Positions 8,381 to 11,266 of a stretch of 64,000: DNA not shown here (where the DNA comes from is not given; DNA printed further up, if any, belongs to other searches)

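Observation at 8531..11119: Family-B DNA polymerase with intact polymerase motifs but a degenerate 3'-5' exonuclease Exo I motif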

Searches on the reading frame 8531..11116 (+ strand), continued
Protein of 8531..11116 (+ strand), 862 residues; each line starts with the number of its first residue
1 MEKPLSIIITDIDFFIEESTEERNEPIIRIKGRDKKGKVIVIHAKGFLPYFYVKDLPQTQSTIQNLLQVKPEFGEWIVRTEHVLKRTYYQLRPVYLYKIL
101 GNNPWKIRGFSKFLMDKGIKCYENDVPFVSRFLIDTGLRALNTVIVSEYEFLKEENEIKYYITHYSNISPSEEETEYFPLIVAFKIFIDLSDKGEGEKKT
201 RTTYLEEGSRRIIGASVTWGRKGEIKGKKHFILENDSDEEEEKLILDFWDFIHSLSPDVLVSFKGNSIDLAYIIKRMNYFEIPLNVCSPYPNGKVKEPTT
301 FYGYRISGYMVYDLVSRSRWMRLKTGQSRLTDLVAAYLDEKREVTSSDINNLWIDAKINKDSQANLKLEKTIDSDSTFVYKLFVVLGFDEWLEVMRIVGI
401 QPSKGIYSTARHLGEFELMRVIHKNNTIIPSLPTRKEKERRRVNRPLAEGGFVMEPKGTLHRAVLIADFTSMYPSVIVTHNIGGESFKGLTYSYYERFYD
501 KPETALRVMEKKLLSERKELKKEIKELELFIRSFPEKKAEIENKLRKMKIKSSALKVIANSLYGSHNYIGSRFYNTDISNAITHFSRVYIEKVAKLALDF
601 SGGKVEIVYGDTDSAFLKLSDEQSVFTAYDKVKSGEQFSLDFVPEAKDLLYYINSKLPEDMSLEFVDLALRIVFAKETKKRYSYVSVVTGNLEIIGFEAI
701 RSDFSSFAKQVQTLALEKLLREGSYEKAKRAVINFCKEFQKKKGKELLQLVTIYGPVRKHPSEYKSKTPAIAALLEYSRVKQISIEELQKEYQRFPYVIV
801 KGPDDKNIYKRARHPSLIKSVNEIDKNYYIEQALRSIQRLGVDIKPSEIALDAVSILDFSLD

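Call 49: find_encoding_contigs(protein=P0057, flank=6000, max_places=1)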
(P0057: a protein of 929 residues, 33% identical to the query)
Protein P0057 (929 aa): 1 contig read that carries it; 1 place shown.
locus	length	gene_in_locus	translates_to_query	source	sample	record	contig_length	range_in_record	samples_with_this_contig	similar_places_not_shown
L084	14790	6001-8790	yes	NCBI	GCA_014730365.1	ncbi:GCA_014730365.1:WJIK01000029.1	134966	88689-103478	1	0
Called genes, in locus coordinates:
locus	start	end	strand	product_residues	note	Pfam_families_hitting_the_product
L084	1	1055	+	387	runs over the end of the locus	PF03435:Sacchrp_dh_NADP, PF16653:Sacchrp_dh_C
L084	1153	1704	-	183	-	PF03162:Y_phosphatase2 (weak), PF13350:Y_phosphatase3 (faint), PF14566:PTPlike_phytase, PF22784:PTP-SAK, PF00782:DSPc, PF22741:PTP-NADK, PF22785:Tc-R-P, PF00102:Y_phosphatase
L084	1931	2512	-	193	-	-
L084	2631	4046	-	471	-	PF13167:GTP-bdg_N, PF01926:MMR_HSR1, PF02421:FeoB_N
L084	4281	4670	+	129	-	-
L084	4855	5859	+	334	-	PF00025:Arf, PF00071:Ras, PF01926:MMR_HSR1, PF04670:Gtr1_RagA, PF08477:Roc, PF09439:SRPRB, PF00503:G-alpha (weak)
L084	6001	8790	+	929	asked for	PF03104:DNA_pol_B_exo1, PF10108:DNA_pol_B_exo2, PF00136:DNA_pol_B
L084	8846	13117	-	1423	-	PF04151:PPC (faint)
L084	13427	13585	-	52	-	-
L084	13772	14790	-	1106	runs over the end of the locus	PF05547:Peptidase_M6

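Call 50: find_encoding_contigs(protein=P0079, flank=6000, max_places=1)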
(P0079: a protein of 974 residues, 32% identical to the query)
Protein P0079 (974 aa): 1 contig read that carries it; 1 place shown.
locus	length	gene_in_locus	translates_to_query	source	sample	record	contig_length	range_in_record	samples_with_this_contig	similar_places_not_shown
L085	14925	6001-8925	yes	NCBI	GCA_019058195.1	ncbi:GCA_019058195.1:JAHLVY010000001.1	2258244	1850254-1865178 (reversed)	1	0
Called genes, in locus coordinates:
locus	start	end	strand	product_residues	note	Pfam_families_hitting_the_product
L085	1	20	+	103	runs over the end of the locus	-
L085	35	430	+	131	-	-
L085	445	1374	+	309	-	PF02830:V4R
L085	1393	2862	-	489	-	-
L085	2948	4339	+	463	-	PF00501:AMP-binding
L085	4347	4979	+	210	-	PF01551:Peptidase_M23 (weak)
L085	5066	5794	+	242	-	PF02586:SRAP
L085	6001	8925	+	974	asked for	PF03104:DNA_pol_B_exo1, PF00136:DNA_pol_B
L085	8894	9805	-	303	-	-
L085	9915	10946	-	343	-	PF00005:ABC_tran, PF13304:AAA_21 (faint)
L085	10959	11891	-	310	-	PF01061:ABC2_membrane (weak)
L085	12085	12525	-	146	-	-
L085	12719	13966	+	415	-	-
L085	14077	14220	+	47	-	-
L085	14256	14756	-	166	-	PF01613:Flavin_Reduct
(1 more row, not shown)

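Call 52: find_encoding_contigs(protein=P0064, flank=4000, max_places=1)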
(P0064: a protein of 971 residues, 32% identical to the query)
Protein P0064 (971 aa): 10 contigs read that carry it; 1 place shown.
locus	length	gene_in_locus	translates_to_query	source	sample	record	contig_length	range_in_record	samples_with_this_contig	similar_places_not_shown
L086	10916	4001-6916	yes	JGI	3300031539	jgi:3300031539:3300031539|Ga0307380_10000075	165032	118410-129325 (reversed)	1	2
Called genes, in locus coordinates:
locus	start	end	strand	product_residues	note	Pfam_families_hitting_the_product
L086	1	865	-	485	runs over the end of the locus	-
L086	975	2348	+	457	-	PF00501:AMP-binding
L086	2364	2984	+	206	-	PF01551:Peptidase_M23 (weak)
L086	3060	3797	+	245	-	PF02586:SRAP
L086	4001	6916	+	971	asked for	PF03104:DNA_pol_B_exo1, PF00136:DNA_pol_B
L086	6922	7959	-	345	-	PF00005:ABC_tran, PF13304:AAA_21 (faint)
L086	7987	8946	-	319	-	PF01061:ABC2_membrane (weak)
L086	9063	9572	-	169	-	-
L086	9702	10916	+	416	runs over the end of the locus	-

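Call 53: find_encoding_contigs(protein=P0060, flank=4000, max_places=1)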
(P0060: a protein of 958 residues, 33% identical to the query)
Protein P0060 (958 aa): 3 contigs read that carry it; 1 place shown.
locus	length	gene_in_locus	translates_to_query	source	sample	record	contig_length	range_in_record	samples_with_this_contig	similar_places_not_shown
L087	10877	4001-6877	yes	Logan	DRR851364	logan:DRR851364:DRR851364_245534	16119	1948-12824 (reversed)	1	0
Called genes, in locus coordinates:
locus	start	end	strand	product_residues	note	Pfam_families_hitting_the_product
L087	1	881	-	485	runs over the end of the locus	PF00501:AMP-binding (weak)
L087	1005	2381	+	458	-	PF00501:AMP-binding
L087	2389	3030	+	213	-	PF01551:Peptidase_M23 (faint)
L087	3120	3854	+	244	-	PF02586:SRAP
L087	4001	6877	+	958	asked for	PF03104:DNA_pol_B_exo1, PF10108:DNA_pol_B_exo2 (weak), PF00136:DNA_pol_B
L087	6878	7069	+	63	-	-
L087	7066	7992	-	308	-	-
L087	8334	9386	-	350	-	PF00005:ABC_tran, PF13304:AAA_21 (faint)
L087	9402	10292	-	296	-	PF01061:ABC2_membrane (weak)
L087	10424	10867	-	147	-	-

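Call 56: search_protein_representatives(alignment_id=A2)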
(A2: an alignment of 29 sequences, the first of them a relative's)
Query: 29 sequences, 870 profile positions. Proteins with E-value up to 0.001 (for the whole library): 10782; up to 1e-10: 5045; up to 1e-30: 472. The best 150 are listed.
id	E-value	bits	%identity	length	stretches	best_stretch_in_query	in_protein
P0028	0.0e+00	1568.5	-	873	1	1-869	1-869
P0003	0.0e+00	1349.5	-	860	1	5-863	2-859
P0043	2.1e-233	793.5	-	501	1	2-498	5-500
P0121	6.4e-211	719.1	-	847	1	13-864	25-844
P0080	1.6e-190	651.6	-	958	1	3-853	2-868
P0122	9.5e-190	649.0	-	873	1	14-860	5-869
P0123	1.8e-186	638.2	-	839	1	1-855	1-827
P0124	2.3e-185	634.6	-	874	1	11-855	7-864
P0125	9.3e-185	632.5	-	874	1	6-854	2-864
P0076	5.0e-184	630.1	-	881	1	5-855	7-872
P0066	5.0e-181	620.2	-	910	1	8-850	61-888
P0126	2.9e-176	604.4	-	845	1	10-857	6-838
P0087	1.2e-173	595.8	-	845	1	8-852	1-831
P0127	6.6e-172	590.0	-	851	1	3-857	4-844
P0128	8.3e-165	566.5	-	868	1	7-852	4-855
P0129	7.9e-156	536.8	-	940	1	8-864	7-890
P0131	4.8e-146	504.5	-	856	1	8-845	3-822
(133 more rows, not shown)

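Call 58: list_cluster_members(proteins=[P0121, P0127, P0131, P0129, P0004, P0022, P0012, P0028, P0079, P0057])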
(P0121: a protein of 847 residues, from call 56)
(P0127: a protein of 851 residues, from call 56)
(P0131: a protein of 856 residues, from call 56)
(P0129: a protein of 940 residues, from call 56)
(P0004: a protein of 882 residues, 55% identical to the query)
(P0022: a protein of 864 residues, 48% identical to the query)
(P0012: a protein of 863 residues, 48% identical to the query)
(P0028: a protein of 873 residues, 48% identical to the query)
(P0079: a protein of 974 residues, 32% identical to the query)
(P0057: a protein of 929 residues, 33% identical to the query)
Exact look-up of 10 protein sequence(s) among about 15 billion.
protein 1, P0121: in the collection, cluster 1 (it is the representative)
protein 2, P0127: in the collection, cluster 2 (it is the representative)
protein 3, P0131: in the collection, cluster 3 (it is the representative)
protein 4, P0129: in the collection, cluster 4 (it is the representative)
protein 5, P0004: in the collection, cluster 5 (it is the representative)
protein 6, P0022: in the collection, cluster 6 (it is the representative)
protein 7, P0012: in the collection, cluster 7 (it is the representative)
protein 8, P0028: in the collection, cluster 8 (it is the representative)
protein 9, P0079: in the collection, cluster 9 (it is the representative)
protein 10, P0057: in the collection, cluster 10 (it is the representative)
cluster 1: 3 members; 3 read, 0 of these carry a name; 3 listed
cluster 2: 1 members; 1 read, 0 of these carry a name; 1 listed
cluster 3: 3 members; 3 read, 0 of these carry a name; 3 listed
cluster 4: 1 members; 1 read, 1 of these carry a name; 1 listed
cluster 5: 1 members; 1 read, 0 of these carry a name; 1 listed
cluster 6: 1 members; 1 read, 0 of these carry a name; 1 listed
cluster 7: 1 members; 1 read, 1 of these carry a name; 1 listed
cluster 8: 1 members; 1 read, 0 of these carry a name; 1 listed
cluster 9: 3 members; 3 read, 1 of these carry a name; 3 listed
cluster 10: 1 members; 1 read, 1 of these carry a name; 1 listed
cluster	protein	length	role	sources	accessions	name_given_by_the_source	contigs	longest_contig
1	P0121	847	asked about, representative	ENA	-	-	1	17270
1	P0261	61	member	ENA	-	-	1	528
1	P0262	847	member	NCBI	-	-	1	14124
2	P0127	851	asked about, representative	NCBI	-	-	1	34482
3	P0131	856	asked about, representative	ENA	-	-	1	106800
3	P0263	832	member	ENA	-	-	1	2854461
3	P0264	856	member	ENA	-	-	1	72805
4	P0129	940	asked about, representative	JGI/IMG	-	DNA polymerase I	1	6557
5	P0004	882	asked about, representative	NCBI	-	-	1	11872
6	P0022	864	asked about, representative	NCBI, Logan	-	-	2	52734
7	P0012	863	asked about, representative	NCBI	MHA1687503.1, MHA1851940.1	MAG: DNA polymerase domain-containing protein [Candidatus Heimdallarchaeaceae archaeon]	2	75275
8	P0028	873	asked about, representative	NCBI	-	-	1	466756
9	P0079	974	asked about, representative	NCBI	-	-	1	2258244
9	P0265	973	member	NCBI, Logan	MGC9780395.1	MAG: hypothetical protein HZR80_14200 [Candidatus Heimdallarchaeota archaeon]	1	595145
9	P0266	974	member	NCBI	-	-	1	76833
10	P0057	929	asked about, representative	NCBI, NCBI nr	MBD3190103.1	MAG: hypothetical protein GF308_05645 [Candidatus Heimdallarchaeota archaeon] | hypothetical protein [Candidatus Heimdallarchaeota archaeon]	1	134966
